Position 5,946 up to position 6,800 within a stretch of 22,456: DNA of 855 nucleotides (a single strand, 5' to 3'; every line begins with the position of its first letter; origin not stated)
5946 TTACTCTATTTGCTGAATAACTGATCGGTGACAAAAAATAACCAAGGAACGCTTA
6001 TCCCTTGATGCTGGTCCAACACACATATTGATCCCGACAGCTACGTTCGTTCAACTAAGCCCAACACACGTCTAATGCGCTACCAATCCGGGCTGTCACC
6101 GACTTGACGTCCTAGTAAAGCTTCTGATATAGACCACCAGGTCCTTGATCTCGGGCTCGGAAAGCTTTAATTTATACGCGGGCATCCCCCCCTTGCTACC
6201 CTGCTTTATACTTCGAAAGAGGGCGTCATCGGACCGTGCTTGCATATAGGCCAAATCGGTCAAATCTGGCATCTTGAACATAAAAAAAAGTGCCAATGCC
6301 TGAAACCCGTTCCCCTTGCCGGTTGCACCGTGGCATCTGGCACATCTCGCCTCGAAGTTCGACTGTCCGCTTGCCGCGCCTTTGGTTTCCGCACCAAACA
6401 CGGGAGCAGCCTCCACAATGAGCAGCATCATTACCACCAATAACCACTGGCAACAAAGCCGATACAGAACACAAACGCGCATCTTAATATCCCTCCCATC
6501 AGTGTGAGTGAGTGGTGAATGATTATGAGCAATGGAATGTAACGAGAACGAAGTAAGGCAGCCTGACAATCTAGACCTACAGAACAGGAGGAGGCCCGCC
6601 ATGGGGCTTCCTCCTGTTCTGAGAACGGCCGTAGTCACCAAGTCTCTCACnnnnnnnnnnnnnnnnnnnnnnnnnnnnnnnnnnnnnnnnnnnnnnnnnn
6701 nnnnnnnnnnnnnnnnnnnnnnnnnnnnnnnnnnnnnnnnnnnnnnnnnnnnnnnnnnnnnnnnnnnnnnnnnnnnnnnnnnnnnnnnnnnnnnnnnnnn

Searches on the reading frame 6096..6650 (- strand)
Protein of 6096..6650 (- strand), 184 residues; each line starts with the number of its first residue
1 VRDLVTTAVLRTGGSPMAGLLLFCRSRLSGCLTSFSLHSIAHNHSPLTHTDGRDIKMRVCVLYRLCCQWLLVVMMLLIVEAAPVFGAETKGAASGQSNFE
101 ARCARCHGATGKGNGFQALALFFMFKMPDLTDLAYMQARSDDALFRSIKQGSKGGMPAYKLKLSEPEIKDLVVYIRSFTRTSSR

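Call 10: search_protein_families(library=pfam, proteins=[window:6096-6650:-])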
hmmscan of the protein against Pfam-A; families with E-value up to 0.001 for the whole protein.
window:6096-6650:- (184 aa): 2 families
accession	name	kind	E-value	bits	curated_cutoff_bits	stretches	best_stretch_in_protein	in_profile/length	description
PF13442.11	Cytochrome_CBB3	-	9.2e-14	52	27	1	92-175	3-68/68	Cytochrome C oxidase, cbb3-type, subunit III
PF00034.26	Cytochrom_C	-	6.7e-09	37.4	21.3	1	93-177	2-88/90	Cytochrome c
